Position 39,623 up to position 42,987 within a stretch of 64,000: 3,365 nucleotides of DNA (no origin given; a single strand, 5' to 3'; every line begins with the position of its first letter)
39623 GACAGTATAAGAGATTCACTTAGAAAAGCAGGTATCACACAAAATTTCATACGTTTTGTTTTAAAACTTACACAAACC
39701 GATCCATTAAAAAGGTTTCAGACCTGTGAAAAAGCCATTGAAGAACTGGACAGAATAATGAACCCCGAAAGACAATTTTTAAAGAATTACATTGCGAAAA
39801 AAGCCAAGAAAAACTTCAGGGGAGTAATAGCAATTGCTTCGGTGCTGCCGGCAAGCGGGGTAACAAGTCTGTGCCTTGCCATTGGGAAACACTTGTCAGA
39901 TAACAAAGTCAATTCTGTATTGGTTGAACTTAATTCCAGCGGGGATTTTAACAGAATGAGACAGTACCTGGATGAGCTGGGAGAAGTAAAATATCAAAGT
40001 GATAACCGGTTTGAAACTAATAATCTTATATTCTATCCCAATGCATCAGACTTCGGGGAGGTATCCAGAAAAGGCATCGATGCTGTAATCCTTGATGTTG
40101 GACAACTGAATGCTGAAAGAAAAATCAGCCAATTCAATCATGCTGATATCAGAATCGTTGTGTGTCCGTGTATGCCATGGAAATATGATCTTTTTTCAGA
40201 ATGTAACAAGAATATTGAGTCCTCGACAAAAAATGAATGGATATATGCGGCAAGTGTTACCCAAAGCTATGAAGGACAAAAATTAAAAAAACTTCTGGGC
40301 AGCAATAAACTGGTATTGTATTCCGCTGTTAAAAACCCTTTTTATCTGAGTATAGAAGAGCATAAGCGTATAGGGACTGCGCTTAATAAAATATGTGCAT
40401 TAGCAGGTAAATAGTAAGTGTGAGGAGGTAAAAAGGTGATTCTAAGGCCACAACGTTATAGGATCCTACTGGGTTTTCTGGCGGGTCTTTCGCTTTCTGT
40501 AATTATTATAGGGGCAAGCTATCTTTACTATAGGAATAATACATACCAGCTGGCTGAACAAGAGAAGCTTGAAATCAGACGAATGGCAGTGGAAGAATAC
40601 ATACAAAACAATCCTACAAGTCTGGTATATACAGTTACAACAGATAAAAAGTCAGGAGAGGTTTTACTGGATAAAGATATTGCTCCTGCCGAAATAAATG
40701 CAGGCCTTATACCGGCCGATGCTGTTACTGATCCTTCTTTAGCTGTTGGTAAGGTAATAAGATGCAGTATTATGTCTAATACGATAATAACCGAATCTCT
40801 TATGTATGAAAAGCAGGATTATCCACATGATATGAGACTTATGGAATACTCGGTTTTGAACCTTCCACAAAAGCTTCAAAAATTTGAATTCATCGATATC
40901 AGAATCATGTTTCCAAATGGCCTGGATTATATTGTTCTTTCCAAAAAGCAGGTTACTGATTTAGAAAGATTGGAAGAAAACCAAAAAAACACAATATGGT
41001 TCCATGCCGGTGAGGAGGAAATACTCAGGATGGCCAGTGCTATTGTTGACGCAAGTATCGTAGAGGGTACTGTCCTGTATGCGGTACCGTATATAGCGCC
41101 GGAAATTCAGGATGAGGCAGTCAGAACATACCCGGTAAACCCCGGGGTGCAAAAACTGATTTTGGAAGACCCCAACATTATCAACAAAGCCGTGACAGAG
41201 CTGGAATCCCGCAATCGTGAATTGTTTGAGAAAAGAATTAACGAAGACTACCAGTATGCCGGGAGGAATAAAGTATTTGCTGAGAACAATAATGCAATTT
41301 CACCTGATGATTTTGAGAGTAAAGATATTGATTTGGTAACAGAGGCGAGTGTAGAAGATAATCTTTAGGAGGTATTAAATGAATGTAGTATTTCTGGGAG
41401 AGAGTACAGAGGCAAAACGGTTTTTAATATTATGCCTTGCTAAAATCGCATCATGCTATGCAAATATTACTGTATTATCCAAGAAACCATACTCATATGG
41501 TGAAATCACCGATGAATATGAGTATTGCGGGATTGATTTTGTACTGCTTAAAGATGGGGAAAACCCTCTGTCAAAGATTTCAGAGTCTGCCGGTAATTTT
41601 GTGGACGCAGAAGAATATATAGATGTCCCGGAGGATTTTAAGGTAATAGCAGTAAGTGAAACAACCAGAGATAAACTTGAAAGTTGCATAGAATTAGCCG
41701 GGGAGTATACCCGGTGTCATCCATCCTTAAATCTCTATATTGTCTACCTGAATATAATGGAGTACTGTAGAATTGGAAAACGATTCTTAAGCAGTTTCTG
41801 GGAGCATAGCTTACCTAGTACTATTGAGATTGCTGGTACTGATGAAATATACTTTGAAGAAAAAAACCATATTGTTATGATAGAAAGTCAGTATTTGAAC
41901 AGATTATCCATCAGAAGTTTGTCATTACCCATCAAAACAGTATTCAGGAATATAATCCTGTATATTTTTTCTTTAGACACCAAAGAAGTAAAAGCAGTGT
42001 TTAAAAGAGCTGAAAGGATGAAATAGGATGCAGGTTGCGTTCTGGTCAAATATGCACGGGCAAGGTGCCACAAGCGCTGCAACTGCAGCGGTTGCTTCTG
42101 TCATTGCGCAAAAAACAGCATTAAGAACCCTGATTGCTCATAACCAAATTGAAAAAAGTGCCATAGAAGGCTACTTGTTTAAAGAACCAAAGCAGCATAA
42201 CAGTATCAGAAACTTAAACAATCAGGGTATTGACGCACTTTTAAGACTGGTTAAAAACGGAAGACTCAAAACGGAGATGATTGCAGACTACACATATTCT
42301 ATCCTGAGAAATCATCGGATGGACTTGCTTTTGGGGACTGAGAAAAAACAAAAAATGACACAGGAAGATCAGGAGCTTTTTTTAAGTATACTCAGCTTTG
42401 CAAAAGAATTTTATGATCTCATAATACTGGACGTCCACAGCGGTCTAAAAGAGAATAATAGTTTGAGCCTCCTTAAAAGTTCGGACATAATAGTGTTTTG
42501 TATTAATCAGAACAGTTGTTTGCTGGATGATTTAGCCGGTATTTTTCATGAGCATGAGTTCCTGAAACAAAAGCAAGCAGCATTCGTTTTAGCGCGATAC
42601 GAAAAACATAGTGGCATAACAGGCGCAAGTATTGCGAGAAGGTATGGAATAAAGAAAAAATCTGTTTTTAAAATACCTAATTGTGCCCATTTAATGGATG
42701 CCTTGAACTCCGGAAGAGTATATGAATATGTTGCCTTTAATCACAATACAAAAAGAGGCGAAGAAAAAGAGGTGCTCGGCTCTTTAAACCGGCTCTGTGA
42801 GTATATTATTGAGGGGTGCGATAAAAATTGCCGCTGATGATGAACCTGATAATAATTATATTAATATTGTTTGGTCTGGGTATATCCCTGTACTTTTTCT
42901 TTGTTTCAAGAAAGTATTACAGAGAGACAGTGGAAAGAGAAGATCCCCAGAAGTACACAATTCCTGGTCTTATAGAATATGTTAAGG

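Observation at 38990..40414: Apparently active Hanks kinase fused to a P-loop-less MinD/ParA-like domain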

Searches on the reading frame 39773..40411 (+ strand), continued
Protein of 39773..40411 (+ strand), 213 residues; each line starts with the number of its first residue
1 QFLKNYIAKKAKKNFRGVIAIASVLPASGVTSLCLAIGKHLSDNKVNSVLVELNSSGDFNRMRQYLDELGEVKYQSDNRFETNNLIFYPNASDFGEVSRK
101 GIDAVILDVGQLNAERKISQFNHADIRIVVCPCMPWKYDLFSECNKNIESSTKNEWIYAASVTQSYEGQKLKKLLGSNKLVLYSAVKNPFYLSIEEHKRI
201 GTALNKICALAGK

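Call 65: predict_structure(alignment_id=A7)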
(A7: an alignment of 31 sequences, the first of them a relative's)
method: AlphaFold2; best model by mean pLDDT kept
length: 443 residues; sequences in the alignment: 31
mean_pLDDT: 83.0   pTM: 0.52
mean pLDDT of the five models: 83.0, 82.6, 82.0, 81.9, 81.0
residues with pLDDT >= 90: 269; 70-90: 79; 50-70: 42; < 50: 53
segments of 3 or more residues with pLDDT < 50: 159-186, 201-213, 414-418
pLDDT, mean of each block of 10 residues (from residue 1): 96 94 96 98 96 97 97 94 92 92 87 57 59 90 85 72 42 38 46 50 40 71 95 97 94 92 88 83 90 72 92 92 95 93 95 94 94 93 93 93 91 49 81 95 86
secondary structure, 60 per line:
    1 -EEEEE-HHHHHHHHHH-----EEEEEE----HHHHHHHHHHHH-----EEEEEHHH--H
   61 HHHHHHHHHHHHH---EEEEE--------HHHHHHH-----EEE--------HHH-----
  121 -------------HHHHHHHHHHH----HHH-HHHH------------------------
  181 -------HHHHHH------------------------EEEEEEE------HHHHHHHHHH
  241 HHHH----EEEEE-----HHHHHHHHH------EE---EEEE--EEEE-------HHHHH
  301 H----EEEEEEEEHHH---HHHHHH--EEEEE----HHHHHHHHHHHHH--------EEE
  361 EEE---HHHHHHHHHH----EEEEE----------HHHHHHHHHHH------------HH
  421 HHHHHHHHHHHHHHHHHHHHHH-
elements in order: E2-6 H8-17 E23-28 H33-44 E50-54 H60-73 E77-81 H90-96 E102-104 H134-144 H153-156 H188-193 E218-224 H231-244 E249-253 H259-267 E279-282 E285-288 H296-301 E306-313 H320-325 E328-332 H337-349 E358-363 H367-376 E381-385 H396-406 H419-442

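Call 68: fold_search(model_id=the predicted structure, library=pdb)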
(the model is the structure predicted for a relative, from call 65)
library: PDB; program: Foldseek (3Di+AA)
matches with E <= 10: 1548; with E <= 0.001: 135
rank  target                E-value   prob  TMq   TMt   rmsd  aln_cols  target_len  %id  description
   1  4rz2_A                2.8e-07  1.00  0.35  0.58   8.2       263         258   13  Crystal structure of the MinD-like ATPase FlhG (released 2015-03-04)
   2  5tvk_A                4.5e-07  1.00  0.33  0.56   5.8       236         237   14  Crystal Structure of putative plasmid partition protein (BB_S35) from Borrelia burgdorferi B31 bound to AMPPNP (released 2016-11-23)
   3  3vx3_A                8.4e-07  1.00  0.32  0.55   6.6       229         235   14  Crystal structure of [NiFe] hydrogenase maturation protein HypB from Thermococcus kodakarensis KOD1 (released 2013-02-27)
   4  4rz3_A                9.4e-07  1.00  0.32  0.55   6.6       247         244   14  Crystal structure of the MinD-like ATPase FlhG (released 2015-03-04)
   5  3cwq_B                1.3e-06  1.00  0.33  0.67   4.1       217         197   11  Crystal structure of chromosome partitioning protein (ParA) in complex with ADP from Synechocystis sp. Northeast Struc (released 2008-05-13)
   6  4rz2_B                1.7e-06  1.00  0.34  0.55   6.3       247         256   13  Crystal structure of the MinD-like ATPase FlhG (released 2015-03-04)
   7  3ea0_B                1.8e-06  1.00  0.30  0.52   8.8       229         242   14  Crystal Structure of ParA Family ATPase from Chlorobium tepidum TLS (released 2008-09-23)
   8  3ea0_A                2.0e-06  1.00  0.29  0.51  10.1       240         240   16  Crystal Structure of ParA Family ATPase from Chlorobium tepidum TLS (released 2008-09-23)
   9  4v02_B                3.8e-06  1.00  0.34  0.57   6.8       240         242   12  MinC:MinD cell division protein complex, Aquifex aeolicus (released 2015-01-14)
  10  4v03_B                4.9e-06  1.00  0.31  0.53   6.8       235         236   14  MinD cell division protein, Aquifex aeolicus (released 2015-01-14)
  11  5auq_G                6.2e-06  1.00  0.33  0.59   6.1       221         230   14  Crystal structure of ATPase-type HypB in the nucleotide free state (released 2015-06-24)
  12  5auq_D                6.2e-06  1.00  0.32  0.56   6.4       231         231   14  Crystal structure of ATPase-type HypB in the nucleotide free state (released 2015-06-24)
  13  5tvk_B                6.6e-06  1.00  0.33  0.55   5.8       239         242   15  Crystal Structure of putative plasmid partition protein (BB_S35) from Borrelia burgdorferi B31 bound to AMPPNP (released 2016-11-23)
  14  5aup_I                6.6e-06  1.00  0.33  0.55   5.9       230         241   13  Crystal structure of the HypAB complex (released 2015-06-24)
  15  5auq_E                7.5e-06  1.00  0.31  0.58   6.0       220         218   14  Crystal structure of ATPase-type HypB in the nucleotide free state (released 2015-06-24)
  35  3fkq                  2.5e-05  1.00  0.27  0.34  19.5       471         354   11  Crystal structure of NtrC-like two-domain protein (RER070207001320) from Eubacterium rectale at 2.10 A resolution (released 2009-01-06)
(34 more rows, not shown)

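Call 77: find_encoding_contigs(protein=P0291, flank=10000, max_places=1)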
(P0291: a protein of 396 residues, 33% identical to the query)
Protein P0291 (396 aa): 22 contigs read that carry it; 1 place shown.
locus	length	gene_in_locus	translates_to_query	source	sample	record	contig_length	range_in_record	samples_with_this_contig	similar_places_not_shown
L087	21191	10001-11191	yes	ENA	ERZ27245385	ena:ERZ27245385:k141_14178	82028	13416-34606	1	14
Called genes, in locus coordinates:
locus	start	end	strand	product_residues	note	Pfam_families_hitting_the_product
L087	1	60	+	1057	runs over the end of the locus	PF18555:MobL, PF14947:HTH_45 (faint)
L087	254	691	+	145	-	-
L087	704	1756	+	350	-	PF17989:ALP_N, PF21522:MreB-like_C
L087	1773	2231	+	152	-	-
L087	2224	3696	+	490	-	PF02534:T4SS-DNA_transf, PF10412:TrwB_AAD_bind, PF12696:TraG-D_C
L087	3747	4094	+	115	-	-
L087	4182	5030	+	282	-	PF19511:TrbL_5 (weak), PF19597:TrbL_4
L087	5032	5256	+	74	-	-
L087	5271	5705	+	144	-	-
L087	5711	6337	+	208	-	PF11130:TraC_F_IV, PF26593:TraC-like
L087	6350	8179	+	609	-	PF19044:P-loop_TraG, PF01935:DUF87 (weak), PF12846:AAA_10 (weak)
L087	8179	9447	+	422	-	PF13529:Peptidase_C39_2, PF12385:Peptidase_C70 (weak)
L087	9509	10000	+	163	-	-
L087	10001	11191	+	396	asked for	-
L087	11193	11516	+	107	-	-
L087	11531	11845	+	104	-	-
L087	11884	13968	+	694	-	PF02743:dCache_1, PF00672:HAMP (weak), PF00015:MCPsignal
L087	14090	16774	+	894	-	PF01751:Toprim, PF01131:Topoisom_bac, PF25207:DUF7837 (faint)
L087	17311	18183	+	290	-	PF08401:ArdcN, PF18818:MPTase-PolyVal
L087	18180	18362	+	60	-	PF09388:SpoOE-like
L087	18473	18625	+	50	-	-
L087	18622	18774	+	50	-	-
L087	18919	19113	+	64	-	-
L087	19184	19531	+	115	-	-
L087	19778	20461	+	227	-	-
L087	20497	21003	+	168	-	-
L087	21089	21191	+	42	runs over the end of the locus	-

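Call 78: find_encoding_contigs(protein=P0299, flank=10000, max_places=1)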
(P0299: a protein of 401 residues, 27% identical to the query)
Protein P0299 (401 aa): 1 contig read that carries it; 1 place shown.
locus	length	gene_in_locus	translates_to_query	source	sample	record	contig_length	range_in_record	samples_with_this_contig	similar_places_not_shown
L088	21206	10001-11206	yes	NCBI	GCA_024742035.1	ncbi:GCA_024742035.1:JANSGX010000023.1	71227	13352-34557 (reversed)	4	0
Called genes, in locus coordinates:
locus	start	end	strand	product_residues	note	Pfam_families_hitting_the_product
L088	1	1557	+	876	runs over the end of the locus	PF18555:MobL, PF03432:Relaxase (weak)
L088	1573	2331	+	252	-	-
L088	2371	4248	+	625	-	PF02534:T4SS-DNA_transf, PF10412:TrwB_AAD_bind, PF12696:TraG-D_C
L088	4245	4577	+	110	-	-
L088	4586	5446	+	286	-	PF19597:TrbL_4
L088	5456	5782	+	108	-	-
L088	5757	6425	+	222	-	PF26593:TraC-like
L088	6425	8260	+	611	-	PF20720:nSTAND3 (faint), PF19044:P-loop_TraG, PF01935:DUF87, PF12846:AAA_10 (weak)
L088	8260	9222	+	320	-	PF01551:Peptidase_M23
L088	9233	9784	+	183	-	-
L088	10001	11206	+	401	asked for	-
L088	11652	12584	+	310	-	-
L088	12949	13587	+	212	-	PF00239:Resolvase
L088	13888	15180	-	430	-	PF01381:HTH_3, PF13424:TPR_12, PF24885:TPR_NPHP3 (weak), PF13432:TPR_16 (weak), PF17874:TPR_MalT, PF13424:TPR_12, PF28559:TPR_SusR (weak), PF13424:TPR_12, +11 more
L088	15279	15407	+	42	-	-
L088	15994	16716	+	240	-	-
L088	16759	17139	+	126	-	-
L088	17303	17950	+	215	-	-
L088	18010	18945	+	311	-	-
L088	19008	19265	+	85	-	-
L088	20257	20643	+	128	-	-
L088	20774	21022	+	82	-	PF18843:LPD28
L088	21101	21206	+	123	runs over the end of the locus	-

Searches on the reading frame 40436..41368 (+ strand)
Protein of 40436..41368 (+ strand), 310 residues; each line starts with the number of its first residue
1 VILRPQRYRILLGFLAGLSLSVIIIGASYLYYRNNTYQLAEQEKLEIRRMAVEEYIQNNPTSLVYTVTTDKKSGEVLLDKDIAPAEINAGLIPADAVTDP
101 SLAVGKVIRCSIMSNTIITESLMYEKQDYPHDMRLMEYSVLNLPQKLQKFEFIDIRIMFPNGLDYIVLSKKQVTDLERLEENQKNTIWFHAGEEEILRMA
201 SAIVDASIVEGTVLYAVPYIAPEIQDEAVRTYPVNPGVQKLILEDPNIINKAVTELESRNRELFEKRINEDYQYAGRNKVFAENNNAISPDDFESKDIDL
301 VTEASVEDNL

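Call 3: search_protein_families(library=pfam, proteins=[window:40436-41368:+], max_evalue=0.1)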
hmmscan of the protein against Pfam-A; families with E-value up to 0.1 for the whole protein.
window:40436-41368:+ (310 aa): 3 families
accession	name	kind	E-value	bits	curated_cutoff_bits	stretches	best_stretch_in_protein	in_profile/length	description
PF08666.17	SAF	-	9.8e-07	29.7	21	1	64-121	3-60/63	SAF domain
PF13144.11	ChapFlgA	-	0.017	15.6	23.8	1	70-123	9-60/122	Chaperone for flagella basal body P-ring formation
PF18312.6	ScsC_N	-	0.022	14.9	25.8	0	242-261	13-32/34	Copper resistance protein ScsC N-terminal domain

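Call 4: search_protein_families(library=ncbifam, proteins=[window:40436-41368:+], max_evalue=0.1)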
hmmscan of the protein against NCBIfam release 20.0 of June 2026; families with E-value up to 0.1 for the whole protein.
window:40436-41368:+ (310 aa): 2 families
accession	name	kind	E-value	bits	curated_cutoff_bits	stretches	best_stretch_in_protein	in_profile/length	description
TIGR03170.1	flgA_cterm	equivalog_domain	0.0001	22.3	54.65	1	63-121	14-72/137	flagellar basal body P-ring formation chaperone FlgA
TIGR03177.1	pilus_cpaB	equivalog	0.0047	16.2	71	1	55-123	30-98/262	Flp pilus assembly protein CpaB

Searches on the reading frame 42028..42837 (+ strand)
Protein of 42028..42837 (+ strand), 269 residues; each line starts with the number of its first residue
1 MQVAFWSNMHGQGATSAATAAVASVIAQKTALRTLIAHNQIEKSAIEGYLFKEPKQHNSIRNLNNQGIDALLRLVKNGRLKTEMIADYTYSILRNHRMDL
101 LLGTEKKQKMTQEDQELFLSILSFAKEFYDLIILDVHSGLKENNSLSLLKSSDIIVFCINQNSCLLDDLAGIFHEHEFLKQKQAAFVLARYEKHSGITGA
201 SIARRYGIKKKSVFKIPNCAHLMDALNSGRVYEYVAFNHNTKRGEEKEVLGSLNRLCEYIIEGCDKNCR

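Call 3: search_protein_families(library=pfam, proteins=[window:42028-42837:+], max_evalue=0.1)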
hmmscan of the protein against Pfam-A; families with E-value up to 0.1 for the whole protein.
window:42028-42837:+ (269 aa): 3 families
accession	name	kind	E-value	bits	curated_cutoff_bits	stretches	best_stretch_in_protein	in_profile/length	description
PF13614.12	AAA_31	-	0.013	15.9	27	1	33-174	32-162/177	AAA domain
PF15980.10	ComGF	-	0.078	13.7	27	0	103-161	3-57/100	Putative Competence protein ComGF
PF13551.12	HTH_29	-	0.094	13.3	28.1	0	186-215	4-31/64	Winged helix-turn helix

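Call 4: search_protein_families(library=ncbifam, proteins=[window:42028-42837:+], max_evalue=0.1)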
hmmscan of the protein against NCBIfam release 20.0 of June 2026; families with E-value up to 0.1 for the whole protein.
window:42028-42837:+ (269 aa): 2 families
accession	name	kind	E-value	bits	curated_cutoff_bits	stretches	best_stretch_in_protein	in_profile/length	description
NF047398.1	AAA_KGGVGR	domain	0.0017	18.8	90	1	107-163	122-176/190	KGGVGR-motif variant AAA ATPase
TIGR01969.1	minD_arch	subfamily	0.051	12.7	201.75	1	109-196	89-175/251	cell division ATPase MinD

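Call 43: search_solved_structures(query=A5, max_evalue=10, show_alignments=2)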
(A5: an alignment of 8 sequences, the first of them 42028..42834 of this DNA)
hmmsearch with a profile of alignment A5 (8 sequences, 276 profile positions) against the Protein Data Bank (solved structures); distinct sequences matched with E-value up to 10: 6.
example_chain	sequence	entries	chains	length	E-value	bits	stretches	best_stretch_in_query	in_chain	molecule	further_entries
3ea0_A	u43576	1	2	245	0.0017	20.9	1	96-206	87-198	ATPase, ParA family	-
2oze_A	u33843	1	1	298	0.0073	18.8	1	93-162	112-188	Orf delta'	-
2ld3_A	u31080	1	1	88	0.096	15.1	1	45-109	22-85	Myosin VI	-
3cio_A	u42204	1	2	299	0.14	14.6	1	115-138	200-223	Tyrosine-protein kinase etk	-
3la6_A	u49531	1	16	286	0.38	13.2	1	114-138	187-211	Tyrosine-protein kinase wzc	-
8ray_B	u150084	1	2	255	1.6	11.1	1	113-214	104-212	ParA family protein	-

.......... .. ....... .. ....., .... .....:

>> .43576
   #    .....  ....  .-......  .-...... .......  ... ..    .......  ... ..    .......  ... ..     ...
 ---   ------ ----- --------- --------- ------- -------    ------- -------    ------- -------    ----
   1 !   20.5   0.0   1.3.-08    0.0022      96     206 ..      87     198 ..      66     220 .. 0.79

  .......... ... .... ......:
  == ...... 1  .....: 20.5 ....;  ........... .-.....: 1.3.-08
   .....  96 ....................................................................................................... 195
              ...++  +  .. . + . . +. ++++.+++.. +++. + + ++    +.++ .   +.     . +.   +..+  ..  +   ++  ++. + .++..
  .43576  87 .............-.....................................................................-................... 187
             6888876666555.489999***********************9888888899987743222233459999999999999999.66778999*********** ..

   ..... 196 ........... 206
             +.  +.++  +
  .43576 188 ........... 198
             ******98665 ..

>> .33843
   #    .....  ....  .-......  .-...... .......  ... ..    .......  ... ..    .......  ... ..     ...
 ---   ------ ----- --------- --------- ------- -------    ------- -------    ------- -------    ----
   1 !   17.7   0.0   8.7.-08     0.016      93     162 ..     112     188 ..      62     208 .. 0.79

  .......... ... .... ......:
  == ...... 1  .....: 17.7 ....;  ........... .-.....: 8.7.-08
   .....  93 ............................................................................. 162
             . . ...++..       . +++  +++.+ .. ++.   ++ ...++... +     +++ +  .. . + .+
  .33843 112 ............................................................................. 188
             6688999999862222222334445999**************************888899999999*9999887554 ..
